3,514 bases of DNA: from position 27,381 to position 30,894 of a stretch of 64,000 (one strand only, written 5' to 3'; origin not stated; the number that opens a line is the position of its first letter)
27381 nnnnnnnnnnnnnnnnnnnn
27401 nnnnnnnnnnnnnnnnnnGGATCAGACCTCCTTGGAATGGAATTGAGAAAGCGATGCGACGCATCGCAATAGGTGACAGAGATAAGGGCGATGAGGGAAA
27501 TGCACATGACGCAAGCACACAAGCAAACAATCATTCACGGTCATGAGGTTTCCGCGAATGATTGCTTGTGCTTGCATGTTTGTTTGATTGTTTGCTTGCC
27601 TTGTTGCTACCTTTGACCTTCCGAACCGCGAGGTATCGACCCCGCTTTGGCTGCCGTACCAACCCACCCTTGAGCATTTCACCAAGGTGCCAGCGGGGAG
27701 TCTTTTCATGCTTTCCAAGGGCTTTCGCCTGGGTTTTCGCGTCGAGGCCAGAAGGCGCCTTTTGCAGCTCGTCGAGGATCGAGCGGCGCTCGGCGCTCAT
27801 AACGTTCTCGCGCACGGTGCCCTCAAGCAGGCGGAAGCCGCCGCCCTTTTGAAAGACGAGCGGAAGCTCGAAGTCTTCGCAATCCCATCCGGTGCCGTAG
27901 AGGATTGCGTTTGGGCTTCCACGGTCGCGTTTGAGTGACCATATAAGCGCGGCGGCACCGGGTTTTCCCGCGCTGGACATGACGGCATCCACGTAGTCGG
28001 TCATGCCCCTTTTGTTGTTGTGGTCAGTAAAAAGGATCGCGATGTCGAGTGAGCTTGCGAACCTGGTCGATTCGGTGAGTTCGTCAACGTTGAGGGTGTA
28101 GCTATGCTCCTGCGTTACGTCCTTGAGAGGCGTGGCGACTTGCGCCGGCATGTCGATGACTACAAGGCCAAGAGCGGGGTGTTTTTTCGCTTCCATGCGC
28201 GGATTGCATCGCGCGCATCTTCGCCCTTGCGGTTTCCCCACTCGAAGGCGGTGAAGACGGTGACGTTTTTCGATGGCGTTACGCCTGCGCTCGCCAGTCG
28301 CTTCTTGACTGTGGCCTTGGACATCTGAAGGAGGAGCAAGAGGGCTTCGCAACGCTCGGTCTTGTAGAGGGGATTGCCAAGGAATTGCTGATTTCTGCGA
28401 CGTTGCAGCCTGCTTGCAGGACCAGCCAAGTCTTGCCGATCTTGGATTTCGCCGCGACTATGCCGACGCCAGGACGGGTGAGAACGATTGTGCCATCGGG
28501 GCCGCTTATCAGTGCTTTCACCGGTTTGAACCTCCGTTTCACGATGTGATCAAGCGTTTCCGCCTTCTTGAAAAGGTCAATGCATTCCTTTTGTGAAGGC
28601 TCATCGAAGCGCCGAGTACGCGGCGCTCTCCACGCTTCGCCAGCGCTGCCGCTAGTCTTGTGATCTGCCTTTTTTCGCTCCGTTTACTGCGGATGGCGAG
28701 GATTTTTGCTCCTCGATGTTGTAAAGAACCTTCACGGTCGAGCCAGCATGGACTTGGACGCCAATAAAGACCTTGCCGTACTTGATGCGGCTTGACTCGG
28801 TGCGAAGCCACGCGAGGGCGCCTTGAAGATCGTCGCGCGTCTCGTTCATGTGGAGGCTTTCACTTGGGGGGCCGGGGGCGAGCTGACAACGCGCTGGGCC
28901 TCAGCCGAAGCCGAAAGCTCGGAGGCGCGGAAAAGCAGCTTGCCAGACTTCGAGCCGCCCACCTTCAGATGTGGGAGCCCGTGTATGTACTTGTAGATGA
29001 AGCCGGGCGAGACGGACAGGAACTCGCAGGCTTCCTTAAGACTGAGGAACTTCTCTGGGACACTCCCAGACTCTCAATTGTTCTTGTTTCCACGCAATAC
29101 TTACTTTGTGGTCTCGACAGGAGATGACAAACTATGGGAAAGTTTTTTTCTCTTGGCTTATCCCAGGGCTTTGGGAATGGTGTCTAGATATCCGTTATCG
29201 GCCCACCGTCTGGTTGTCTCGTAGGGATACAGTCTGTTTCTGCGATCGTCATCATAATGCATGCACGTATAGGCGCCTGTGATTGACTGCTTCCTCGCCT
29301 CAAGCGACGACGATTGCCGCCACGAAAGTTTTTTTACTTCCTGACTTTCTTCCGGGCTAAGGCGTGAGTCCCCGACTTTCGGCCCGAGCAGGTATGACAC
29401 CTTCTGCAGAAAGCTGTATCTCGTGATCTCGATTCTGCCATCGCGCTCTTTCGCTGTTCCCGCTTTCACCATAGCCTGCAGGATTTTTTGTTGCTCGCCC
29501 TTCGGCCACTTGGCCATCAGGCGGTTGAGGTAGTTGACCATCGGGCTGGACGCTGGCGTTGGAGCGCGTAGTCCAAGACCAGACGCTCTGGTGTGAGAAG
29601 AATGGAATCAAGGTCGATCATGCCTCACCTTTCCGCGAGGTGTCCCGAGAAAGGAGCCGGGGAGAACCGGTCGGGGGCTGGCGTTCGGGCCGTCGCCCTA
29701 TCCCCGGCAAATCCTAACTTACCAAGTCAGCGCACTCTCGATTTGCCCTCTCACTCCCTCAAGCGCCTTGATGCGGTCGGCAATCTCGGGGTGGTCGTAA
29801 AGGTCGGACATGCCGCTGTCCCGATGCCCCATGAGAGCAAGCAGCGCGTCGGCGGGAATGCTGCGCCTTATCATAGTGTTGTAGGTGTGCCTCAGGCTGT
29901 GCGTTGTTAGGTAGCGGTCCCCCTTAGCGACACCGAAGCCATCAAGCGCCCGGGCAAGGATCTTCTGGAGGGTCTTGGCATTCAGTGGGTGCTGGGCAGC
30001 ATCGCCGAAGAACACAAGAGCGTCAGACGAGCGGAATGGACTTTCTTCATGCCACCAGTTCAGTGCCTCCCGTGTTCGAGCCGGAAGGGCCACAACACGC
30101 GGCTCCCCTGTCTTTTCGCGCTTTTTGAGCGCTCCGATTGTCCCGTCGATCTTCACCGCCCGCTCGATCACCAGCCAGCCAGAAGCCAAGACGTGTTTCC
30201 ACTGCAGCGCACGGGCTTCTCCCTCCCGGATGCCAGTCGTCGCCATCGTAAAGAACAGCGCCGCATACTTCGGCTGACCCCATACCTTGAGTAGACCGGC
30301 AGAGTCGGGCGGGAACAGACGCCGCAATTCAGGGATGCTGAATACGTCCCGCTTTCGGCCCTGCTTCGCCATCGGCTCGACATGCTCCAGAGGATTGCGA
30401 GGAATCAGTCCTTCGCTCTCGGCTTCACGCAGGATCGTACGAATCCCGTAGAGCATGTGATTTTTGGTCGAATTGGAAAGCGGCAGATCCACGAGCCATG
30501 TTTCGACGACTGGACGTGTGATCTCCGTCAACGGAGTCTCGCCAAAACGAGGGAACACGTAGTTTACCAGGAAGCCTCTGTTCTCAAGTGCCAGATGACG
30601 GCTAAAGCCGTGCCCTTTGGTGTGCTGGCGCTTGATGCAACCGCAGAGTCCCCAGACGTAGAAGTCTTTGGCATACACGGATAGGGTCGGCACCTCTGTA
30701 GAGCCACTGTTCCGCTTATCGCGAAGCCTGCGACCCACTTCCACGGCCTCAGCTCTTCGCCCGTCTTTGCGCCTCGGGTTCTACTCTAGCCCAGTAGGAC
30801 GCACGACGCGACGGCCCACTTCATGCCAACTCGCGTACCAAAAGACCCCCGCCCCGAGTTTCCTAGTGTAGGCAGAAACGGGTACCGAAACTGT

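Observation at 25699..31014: Compact satellite-like integrative replicon at tRNA-Pro: int, ORF, xis, DUF2292-like, RepA helicase, ori, acidic ORF, DUF3987 ATPase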

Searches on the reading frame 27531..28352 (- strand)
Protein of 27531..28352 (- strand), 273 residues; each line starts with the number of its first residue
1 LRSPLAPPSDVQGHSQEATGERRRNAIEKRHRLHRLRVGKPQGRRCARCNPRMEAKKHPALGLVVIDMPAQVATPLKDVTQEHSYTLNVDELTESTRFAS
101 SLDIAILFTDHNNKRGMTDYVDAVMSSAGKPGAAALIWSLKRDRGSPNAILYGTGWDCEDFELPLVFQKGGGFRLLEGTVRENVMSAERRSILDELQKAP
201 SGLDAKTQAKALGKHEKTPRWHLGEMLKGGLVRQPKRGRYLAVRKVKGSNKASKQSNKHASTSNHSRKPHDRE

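Call 5: search_protein_families(library=pfam, proteins=[window:27531-28352:-], max_evalue=0.1)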
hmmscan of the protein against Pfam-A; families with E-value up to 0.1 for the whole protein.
window:27531-28352:- (273 aa): 1 family
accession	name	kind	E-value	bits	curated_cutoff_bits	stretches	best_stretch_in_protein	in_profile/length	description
PF12840.13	HTH_20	-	0.0055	17.1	27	1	188-234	5-50/51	Helix-turn-helix domain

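Call 6: search_protein_families(library=phrogs, proteins=[window:27531-28352:-], max_evalue=0.01)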
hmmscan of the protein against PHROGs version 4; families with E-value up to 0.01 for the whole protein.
window:27531-28352:- (273 aa): 0 families

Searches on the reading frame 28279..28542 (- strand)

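Call 5: search_protein_families(library=pfam, proteins=[window:28279-28542:-], max_evalue=0.1)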
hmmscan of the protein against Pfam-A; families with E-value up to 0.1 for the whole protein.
window:28279-28542:- (87 aa): 1 family
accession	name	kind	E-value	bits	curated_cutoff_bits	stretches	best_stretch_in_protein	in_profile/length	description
PF13481.12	AAA_25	-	0.00021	21.4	27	1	4-50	18-59/195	AAA domain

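Call 6: search_protein_families(library=phrogs, proteins=[window:28279-28542:-], max_evalue=0.01)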
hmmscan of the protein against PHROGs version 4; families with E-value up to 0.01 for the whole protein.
window:28279-28542:- (87 aa): 0 families

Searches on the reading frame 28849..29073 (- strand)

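Call 58: search_protein_families(library=pfam, proteins=[window:28849-29073:-], max_evalue=10)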
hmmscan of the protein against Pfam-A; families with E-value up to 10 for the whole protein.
seq(75 aa): 2 families
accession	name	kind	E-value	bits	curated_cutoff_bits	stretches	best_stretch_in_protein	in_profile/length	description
PF12728.13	HTH_17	-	9.2e-08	32.7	27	1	9-61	1-51/51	Helix-turn-helix domain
PF22083.2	I-HmuI_NUMOD-like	-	0.12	12.4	27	1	8-32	11-35/46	DNA endonuclease I-HmuI-like, NUMOD-like domain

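Call 59: search_protein_families(library=ncbifam, proteins=[window:28849-29073:-], max_evalue=0.1)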
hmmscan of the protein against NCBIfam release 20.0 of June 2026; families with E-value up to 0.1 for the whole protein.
seq(75 aa): 2 families
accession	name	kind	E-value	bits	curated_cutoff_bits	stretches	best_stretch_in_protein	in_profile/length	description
TIGR01764.1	excise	domain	0.00016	21.9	28.8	1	9-40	1-34/49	excisionase family DNA-binding protein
NF047737.1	antiphage_MADS1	equivalog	0.0075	16.5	80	1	7-41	1-37/49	methylation-associated defense system helix-turn-helix domain-containing protein MAD1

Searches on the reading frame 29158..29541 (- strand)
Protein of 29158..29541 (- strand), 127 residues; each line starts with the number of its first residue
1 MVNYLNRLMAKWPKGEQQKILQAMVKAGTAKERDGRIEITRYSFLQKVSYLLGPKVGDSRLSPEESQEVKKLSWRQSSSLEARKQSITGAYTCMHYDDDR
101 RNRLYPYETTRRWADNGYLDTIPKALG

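Call 5: search_protein_families(library=pfam, proteins=[window:29158-29541:-], max_evalue=0.1)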
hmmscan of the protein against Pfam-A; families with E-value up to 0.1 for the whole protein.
window:29158-29541:- (127 aa): 0 families

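Call 6: search_protein_families(library=phrogs, proteins=[window:29158-29541:-], max_evalue=0.01)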
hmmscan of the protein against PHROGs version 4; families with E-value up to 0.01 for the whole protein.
window:29158-29541:- (127 aa): 0 families

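Call 58: search_protein_families(library=pfam, proteins=[window:29158-29541:-], max_evalue=10)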
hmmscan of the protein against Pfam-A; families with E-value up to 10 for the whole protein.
window:29158-29541:- (127 aa): 0 families

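Call 59: search_protein_families(library=ncbifam, proteins=[window:29158-29541:-], max_evalue=0.1)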
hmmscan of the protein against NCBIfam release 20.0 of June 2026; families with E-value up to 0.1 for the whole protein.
window:29158-29541:- (127 aa): 0 families

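Call 78: find_homologous_proteins(query=window:29158-29541:-, max_evalue=0.01)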
Query window:29158-29541:- (127 aa): 1 proteins with E <= 0.01 among 4 candidates.
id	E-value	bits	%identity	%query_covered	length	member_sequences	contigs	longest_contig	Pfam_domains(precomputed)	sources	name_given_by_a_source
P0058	2.4e-79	282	100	100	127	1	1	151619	-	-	-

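Call 97: search_protein_families(library=padloc, proteins=[window:29158-29541:-], max_evalue=0.01)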
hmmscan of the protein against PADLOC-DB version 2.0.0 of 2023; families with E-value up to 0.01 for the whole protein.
window:29158-29541:- (127 aa): 0 families

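Call 108: predict_structure(protein=window:29158-29541:-)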
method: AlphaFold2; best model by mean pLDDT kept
length: 127 residues; sequences in the alignment: 1
mean_pLDDT: 57.4   pTM: 0.51
mean pLDDT of the five models: 57.4, 52.9, 50.8, 50.8, 43.0
residues with pLDDT >= 90: 0; 70-90: 15; 50-70: 77; < 50: 35
segments of 3 or more residues with pLDDT < 50: 73-78, 80-91, 109-114, 117-127
pLDDT, mean of each block of 10 residues (from residue 1): 65 73 65 67 56 59 65 48 42 59 59 47 36
secondary structure, 60 per line:
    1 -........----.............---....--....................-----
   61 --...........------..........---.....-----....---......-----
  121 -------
elements in order: H2-9 H14-26 E30-33 E36-40 H41-55 H63-73 H80-89 E93-97 E103-106 H110-115

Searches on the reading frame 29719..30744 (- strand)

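Call 5: search_protein_families(library=pfam, proteins=[window:29719-30744:-], max_evalue=0.1)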
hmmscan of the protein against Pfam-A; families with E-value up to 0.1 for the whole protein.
window:29719-30744:- (341 aa): 4 families
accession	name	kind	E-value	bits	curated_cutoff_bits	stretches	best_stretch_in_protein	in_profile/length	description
PF00589.27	Phage_integrase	-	2.7e-16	60.3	27.1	1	161-319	25-168/172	Phage integrase family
PF22022.2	Phage_int_M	-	0.0017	19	27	1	45-121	14-92/96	Phage integrase central domain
PF13102.12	Phage_int_SAM_5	-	0.0031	18.3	22.3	1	73-120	44-94/98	Phage integrase SAM-like domain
PF14659.12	Phage_int_SAM_3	-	0.08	13.6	22.6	0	61-84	31-54/58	Phage integrase, N-terminal SAM-like domain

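Call 6: search_protein_families(library=phrogs, proteins=[window:29719-30744:-], max_evalue=0.01)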
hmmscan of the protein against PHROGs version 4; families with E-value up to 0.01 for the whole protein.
window:29719-30744:- (341 aa): 2 families
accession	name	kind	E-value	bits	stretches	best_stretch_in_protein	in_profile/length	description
phrog_1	-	integration and excision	2e-40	140.6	1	64-328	197-444/611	integrase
phrog_216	-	integration and excision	4.3e-25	89.4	1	93-319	14-224/301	integrase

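Call 59: search_protein_families(library=ncbifam, proteins=[window:29719-30744:-], max_evalue=0.1)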
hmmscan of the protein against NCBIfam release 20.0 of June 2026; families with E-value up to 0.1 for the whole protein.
window:29719-30744:- (341 aa): 7 families
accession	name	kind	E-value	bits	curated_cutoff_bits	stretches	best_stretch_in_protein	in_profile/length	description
TIGR02224.1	recomb_XerC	equivalog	2.5e-12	46.8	335.15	1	72-318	41-276/295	tyrosine recombinase XerC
NF040815.2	recomb_XerA_Arch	equivalog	1.4e-10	41.2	220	1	204-321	144-256/263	site-specific tyrosine recombinase/integron integrase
TIGR02225.1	recomb_XerD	equivalog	4.3e-08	32.8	329.6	1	74-318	40-273/290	site-specific tyrosine recombinase XerD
NF001399.0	PRK00283.1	subfamily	1.7e-06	27.5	279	1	72-318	48-282/300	tyrosine recombinase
NF003462.0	PRK05084.1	equivalog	0.0015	17.4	267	1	250-329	279-354/360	tyrosine recombinase XerS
TIGR02249.1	integrase_gron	subfamily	0.0033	16.8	265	1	248-318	231-299/315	integron integrase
NF011946.0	PRK15417.1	equivalog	0.0035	16.5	435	1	250-318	248-314/337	integron integrase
